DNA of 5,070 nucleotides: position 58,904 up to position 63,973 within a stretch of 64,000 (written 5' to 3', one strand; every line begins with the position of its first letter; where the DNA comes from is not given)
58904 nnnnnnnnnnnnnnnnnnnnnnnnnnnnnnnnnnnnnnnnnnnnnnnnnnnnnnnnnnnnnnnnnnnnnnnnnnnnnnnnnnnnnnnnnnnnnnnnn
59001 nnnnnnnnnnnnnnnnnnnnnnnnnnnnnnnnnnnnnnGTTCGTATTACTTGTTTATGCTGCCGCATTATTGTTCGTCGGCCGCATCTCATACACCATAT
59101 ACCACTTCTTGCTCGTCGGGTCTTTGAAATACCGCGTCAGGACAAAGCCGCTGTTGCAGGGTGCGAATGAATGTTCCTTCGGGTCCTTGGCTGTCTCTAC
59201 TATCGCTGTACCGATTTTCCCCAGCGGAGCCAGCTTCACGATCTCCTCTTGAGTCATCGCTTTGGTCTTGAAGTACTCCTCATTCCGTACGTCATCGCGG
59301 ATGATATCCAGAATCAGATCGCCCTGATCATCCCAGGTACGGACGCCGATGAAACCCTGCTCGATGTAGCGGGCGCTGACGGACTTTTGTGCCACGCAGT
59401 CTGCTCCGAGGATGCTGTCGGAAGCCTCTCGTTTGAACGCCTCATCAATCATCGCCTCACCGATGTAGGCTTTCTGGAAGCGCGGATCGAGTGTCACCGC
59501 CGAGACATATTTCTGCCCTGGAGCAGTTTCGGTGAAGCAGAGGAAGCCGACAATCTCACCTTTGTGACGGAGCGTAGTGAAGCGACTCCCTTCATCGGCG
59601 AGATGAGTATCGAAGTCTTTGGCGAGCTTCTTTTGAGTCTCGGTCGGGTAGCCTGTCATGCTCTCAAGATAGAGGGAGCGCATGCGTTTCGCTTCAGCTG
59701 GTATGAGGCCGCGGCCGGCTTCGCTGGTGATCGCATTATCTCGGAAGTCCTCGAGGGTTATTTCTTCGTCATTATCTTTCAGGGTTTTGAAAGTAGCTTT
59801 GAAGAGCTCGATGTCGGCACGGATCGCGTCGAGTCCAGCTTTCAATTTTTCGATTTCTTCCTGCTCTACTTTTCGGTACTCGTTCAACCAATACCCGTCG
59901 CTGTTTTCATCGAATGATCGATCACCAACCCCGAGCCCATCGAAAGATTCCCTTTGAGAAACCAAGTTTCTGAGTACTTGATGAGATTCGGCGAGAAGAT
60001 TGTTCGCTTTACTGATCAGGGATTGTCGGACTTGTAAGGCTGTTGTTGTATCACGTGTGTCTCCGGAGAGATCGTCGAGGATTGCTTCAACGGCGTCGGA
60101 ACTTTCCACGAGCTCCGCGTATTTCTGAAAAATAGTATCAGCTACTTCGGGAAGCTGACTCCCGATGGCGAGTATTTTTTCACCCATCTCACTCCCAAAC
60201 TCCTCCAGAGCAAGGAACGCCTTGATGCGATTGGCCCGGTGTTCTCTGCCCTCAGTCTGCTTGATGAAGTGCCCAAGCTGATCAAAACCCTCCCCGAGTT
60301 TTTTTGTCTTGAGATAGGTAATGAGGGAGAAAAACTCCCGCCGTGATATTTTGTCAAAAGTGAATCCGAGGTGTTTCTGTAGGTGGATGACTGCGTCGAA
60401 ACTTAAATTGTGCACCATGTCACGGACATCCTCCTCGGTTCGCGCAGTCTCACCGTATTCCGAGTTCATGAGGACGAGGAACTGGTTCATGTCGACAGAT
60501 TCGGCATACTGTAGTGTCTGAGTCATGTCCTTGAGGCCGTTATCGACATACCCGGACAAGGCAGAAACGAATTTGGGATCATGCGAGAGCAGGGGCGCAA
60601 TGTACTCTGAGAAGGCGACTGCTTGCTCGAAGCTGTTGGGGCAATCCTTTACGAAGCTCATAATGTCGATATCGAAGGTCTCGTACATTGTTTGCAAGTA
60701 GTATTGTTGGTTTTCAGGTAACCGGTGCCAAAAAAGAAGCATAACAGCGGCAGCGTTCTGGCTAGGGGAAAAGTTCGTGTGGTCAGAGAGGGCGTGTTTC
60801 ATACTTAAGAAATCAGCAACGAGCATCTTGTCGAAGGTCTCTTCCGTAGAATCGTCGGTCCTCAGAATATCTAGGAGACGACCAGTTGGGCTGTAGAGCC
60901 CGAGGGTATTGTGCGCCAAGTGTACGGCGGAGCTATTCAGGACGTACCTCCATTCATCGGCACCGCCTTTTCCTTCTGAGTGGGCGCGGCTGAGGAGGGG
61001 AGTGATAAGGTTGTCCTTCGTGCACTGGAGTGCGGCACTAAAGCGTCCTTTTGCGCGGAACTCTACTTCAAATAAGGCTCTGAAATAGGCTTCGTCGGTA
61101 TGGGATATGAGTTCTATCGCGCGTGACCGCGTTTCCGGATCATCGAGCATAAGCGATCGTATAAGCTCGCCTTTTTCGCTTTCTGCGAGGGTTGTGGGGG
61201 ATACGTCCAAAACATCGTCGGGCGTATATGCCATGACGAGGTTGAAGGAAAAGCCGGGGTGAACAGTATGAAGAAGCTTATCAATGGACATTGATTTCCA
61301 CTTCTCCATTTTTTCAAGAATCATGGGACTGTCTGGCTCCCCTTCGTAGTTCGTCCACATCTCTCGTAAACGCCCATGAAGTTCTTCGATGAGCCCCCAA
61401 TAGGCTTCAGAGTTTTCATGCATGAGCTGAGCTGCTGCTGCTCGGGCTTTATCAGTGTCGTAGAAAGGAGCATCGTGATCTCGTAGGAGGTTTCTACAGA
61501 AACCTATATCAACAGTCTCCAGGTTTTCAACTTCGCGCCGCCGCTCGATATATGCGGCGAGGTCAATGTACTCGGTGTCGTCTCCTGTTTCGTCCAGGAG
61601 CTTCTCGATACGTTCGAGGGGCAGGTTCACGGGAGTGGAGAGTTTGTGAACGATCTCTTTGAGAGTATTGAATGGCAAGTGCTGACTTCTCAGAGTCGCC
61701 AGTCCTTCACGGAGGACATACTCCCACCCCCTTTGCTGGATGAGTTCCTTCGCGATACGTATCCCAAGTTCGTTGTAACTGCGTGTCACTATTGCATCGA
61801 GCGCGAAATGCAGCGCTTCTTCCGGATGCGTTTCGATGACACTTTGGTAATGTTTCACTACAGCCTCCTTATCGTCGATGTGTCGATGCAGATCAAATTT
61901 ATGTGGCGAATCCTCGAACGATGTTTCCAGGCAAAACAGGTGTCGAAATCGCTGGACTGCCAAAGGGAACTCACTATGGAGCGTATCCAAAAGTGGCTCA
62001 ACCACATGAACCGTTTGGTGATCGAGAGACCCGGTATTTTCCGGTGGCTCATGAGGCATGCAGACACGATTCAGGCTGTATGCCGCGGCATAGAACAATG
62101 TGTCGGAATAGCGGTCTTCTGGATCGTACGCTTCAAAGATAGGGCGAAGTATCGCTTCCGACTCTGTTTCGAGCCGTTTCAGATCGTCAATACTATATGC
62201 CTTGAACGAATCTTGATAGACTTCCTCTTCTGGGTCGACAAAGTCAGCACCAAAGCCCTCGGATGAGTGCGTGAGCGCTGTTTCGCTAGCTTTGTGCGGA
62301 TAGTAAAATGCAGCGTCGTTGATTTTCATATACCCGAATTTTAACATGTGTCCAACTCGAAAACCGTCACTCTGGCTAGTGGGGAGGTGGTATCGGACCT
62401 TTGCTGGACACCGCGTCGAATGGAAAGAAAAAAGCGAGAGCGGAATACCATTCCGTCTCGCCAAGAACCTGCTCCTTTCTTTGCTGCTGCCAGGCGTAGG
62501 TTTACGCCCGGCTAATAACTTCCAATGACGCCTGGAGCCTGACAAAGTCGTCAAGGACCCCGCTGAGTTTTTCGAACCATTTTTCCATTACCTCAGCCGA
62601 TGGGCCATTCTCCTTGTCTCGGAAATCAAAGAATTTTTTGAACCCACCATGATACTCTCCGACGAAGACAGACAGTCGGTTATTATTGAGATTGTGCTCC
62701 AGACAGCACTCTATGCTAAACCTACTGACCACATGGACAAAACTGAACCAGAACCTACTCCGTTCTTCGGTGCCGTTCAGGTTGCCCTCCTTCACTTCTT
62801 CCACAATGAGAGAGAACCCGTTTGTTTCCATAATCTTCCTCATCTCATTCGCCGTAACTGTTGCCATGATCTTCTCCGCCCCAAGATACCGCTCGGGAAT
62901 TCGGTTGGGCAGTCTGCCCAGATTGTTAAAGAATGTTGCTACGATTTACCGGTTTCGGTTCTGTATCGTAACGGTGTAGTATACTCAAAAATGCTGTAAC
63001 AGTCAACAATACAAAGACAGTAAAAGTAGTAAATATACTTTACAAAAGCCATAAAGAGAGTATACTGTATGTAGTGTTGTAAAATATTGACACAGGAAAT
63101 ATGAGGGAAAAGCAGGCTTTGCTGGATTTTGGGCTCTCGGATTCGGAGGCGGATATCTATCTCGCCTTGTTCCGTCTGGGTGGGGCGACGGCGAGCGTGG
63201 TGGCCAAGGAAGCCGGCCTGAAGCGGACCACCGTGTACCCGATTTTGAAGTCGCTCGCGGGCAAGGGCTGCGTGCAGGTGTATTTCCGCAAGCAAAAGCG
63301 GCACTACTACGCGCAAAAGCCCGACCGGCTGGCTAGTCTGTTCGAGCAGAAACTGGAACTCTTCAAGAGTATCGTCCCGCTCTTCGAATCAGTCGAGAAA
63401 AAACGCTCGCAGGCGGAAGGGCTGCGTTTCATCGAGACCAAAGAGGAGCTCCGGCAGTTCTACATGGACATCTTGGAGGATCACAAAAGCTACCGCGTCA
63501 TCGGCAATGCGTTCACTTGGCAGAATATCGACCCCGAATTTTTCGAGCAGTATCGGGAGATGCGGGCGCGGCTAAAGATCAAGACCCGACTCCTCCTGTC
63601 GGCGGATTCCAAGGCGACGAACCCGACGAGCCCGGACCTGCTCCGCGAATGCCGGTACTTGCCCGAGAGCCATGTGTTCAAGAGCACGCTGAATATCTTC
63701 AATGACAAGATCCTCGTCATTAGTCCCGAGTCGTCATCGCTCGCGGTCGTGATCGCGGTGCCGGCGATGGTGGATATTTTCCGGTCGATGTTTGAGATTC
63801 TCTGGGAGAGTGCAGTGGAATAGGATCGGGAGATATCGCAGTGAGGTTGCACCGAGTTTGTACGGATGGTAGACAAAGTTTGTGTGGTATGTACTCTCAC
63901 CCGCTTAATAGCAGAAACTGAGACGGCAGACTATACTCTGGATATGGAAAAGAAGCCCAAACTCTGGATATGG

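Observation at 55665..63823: Tandem giant paralogues with variable N-terminal bodies and a conserved C-terminal GNAT-like module, bracketed by two TrmB-like regulators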

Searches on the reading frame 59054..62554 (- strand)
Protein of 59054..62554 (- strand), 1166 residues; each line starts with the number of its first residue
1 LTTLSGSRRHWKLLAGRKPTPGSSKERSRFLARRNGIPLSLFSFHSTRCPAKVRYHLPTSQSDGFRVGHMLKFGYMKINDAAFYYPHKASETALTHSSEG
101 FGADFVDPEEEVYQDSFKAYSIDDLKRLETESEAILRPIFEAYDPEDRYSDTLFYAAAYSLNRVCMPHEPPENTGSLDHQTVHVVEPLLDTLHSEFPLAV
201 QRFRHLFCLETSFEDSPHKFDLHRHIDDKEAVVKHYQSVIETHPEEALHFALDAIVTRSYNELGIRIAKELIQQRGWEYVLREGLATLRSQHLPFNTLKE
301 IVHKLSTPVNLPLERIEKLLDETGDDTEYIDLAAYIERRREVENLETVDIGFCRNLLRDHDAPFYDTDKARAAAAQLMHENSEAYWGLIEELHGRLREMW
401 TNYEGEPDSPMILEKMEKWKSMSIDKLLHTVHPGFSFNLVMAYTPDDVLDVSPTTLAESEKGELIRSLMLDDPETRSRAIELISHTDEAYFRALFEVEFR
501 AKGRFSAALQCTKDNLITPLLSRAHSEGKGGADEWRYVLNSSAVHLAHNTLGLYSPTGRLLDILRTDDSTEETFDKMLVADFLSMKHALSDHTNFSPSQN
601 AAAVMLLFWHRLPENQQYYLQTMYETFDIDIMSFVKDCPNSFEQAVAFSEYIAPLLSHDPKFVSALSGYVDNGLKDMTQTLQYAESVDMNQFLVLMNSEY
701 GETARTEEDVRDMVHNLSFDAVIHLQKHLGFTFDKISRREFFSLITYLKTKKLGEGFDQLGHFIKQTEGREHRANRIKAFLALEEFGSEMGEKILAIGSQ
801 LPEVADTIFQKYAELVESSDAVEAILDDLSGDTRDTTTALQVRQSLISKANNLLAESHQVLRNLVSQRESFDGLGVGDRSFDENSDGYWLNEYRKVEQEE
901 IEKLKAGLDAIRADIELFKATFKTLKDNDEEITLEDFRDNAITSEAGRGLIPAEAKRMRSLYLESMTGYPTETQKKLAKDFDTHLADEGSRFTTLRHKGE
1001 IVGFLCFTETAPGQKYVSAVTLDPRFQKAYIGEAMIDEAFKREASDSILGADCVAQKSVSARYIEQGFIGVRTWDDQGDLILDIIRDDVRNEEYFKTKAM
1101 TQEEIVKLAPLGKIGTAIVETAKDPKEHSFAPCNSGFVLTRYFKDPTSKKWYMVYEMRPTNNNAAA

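Call 4: search_protein_families(library=pfam, proteins=[window:59054-62554:-], max_evalue=1)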
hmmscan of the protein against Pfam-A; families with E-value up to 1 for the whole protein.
window:59054-62554:- (1166 aa): 3 families
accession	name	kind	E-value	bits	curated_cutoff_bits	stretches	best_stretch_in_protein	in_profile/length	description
PF00583.31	Acetyltransf_1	-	0.00039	21.1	20.7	1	958-1044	4-89/116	Acetyltransferase (GNAT) family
PF13673.13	Acetyltransf_10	-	0.013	16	23.6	1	979-1069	20-108/128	Acetyltransferase (GNAT) domain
PF13508.13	Acetyltransf_7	-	0.014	16.2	27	1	990-1050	3-61/84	Acetyltransferase (GNAT) domain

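Call 16: find_homologous_proteins(query=window:59054-62554:-)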
Query window:59054-62554:- (1166 aa): 4 proteins with E <= 0.001 among 8000 candidates.
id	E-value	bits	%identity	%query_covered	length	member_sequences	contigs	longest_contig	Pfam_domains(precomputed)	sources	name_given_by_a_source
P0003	0.0e+0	2484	100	94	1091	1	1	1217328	-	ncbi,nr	ncbi:MAG: hypothetical protein IPJ68_05885 [Candidatus Moraniibacteriota bacterium]|nr:MAG: hypothet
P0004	1.5e-266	906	45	84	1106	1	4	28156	-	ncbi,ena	-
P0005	1.4e-240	820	42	89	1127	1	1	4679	-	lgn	-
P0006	2.1e-237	809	42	85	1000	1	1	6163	-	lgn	-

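Call 17: find_encoding_contigs(protein=P0004, flank=10000)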
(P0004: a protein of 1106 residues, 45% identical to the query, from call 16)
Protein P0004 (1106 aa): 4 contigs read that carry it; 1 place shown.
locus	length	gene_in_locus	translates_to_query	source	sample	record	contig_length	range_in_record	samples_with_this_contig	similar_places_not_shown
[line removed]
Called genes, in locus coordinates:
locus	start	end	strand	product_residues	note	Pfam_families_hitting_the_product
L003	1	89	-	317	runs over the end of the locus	PF21694:DNA_pol3_delta_C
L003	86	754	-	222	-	PF00300:His_Phos_1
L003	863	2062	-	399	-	PF11258:DUF3048, PF17479:DUF3048_C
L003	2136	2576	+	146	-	-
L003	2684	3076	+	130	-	-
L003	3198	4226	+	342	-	-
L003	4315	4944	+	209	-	-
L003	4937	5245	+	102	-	-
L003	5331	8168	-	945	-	PF02739:5_3_exonuc_N, PF01367:5_3_exonuc, PF01612:DNA_pol_A_exo1 (weak), PF22619:DNA_polI_exo1, PF00476:DNA_pol_A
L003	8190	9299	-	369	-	PF13173:AAA_14, PF13401:AAA_22 (faint), PF13635:DUF4143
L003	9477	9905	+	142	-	-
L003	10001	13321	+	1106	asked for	-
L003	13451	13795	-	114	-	-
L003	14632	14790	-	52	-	-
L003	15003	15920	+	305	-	PF17827:PrmC_N, PF13847:Methyltransf_31 (weak)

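Call 18: find_encoding_contigs(protein=P0003, flank=10000)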
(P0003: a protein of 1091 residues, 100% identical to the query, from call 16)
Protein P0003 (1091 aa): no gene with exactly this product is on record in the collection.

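Call 48: find_encoding_contigs(protein=P0005, flank=10000)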
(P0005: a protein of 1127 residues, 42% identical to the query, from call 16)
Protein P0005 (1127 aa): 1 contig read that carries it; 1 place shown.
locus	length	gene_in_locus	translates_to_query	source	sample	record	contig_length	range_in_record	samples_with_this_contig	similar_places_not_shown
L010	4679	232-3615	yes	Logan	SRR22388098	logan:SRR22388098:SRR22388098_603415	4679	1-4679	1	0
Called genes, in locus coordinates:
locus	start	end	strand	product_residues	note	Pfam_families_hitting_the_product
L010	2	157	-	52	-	?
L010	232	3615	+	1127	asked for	-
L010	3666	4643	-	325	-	PF01978:TrmB, PF08221:HTH_9 (weak)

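Call 51: search_protein_families(library=ncbifam, proteins=[window:59054-62554:-], max_evalue=0.1)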
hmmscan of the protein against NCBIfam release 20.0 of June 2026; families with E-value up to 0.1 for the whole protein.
window:59054-62554:- (1166 aa): 1 family
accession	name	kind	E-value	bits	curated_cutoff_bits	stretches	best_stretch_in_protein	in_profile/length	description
TIGR01575.1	rimI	equivalog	0.0016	18.6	86.4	1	978-1044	20-85/132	ribosomal protein S18-alanine N-acetyltransferase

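Call 75: search_protein_families(library=padloc, proteins=[window:59054-62554:-], max_evalue=0.01)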
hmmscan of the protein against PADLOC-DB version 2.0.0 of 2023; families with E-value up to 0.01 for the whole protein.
window:59054-62554:- (1166 aa): 0 families

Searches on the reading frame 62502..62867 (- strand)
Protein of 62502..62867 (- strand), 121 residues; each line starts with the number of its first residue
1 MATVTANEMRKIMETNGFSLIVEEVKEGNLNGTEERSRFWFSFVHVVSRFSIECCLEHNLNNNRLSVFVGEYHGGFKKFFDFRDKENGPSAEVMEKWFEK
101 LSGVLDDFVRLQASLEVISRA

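Call 4: search_protein_families(library=pfam, proteins=[window:62502-62867:-], max_evalue=1)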
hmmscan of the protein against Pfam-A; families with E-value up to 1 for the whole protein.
window:62502-62867:- (121 aa): 0 families

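Call 51: search_protein_families(library=ncbifam, proteins=[window:62502-62867:-], max_evalue=0.1)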
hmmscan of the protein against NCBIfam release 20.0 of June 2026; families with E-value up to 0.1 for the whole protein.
window:62502-62867:- (121 aa): 0 families

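Call 75: search_protein_families(library=padloc, proteins=[window:62502-62867:-], max_evalue=0.01)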
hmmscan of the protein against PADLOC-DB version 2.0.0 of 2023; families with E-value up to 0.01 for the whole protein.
window:62502-62867:- (121 aa): 0 families

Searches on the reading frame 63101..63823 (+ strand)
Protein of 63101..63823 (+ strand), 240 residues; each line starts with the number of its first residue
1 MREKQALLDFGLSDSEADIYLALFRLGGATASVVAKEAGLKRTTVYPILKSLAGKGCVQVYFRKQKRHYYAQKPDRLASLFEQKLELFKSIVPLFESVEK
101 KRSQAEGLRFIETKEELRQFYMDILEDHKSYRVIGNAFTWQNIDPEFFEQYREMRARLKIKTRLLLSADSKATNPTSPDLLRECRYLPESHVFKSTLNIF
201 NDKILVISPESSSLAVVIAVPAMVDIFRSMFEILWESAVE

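Call 4: search_protein_families(library=pfam, proteins=[window:63101-63823:+], max_evalue=1)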
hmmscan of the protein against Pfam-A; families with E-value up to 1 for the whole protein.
window:63101-63823:+ (240 aa): 8 families
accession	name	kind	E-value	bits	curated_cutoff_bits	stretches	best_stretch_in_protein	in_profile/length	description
PF01978.25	TrmB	-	4.2e-15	55.8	25.6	1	9-71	3-64/68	Sugar-specific transcriptional regulator TrmB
PF03965.22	Penicillinase_R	-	9.3e-05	23.2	22.6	1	12-71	1-64/115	Penicillinase repressor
PF24033.1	DUF7342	-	0.002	18.6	31.6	1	29-78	18-66/150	Family of unknown function (DUF7342)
PF03551.20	PadR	-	0.0053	17.2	27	1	40-71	29-64/75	Transcriptional regulator PadR-like family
PF09339.16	HTH_IclR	-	0.012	15.8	22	1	28-59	18-49/52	IclR helix-turn-helix domain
PF12802.13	MarR_2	-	0.04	14.5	27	1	10-59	1-51/61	MarR family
PF03501.21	S10_plectin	-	0.097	13.2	26.9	1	36-94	31-87/93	Plectin/S10 domain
PF13730.12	HTH_36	-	0.1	12.9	25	1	11-56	2-53/55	Helix-turn-helix domain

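Call 51: search_protein_families(library=ncbifam, proteins=[window:63101-63823:+], max_evalue=0.1)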
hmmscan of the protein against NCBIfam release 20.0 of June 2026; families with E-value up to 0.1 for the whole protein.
window:63101-63823:+ (240 aa): 7 families
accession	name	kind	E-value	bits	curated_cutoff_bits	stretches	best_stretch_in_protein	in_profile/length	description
NF047390.1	TransRegTrmBL1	equivalog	4.2e-08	32.5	650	1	5-76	8-78/341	HTH-type sugar sensing transcriptional regulator TrmBL1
NF047392.1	TransRegTrmBHalo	equivalog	6e-05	22.2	500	1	9-176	15-175/349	HTH-type sugar sensing transcriptional regulator TrmB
NF053606.1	Sta1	subfamily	0.0012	18.9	80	1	10-85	16-97/100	Sta1 family transcriptional regulator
TIGR01884.1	cas_HTH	subfamily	0.0027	17.1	60.2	1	7-68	135-196/202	CRISPR-associated CARF protein Csa3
NF040939.2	trans_reg_lrs14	equivalog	0.0034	17.4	90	1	10-60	17-68/103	Lrs14 family HTH-type transcriptional regulator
NF040851.1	tran_reg_TrmB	equivalog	0.042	13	600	1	5-86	9-89/338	HTH-type sugar-sensing transcriptional regulator TrmB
TIGR01546.1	GAPDH-II_archae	equivalog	0.093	11.9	232.9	0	178-234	264-317/333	phosphorylating glyceraldehyde-3-phosphate dehydrogenase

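Call 75: search_protein_families(library=padloc, proteins=[window:63101-63823:+], max_evalue=0.01)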
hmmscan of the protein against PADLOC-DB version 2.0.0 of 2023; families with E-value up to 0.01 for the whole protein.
window:63101-63823:+ (240 aa): 5 families
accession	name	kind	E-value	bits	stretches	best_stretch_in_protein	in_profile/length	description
PDLC01438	Csa3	-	7.8e-05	20.8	1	15-117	148-246/305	"CAS-I,CAS-II,CAS-III,CAS-IV,CAS-V,CAS-VI; associated_signaling"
PDLC01857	CARF3--CARF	-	0.00015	19.4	1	27-83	142-198/201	-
PDLC01268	CasR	-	0.00089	17.3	1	8-72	118-177/179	"CAS-I,CAS-II,CAS-III,CAS-IV,CAS-V,CAS-VI; associated_signaling"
PDLC01858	CARF3--CARF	-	0.0035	15.3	1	12-73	142-198/204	-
PDLC01434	CasR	-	0.0043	14.9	1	7-67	121-179/191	"CAS-I,CAS-II,CAS-III,CAS-IV,CAS-V,CAS-VI; associated_signaling"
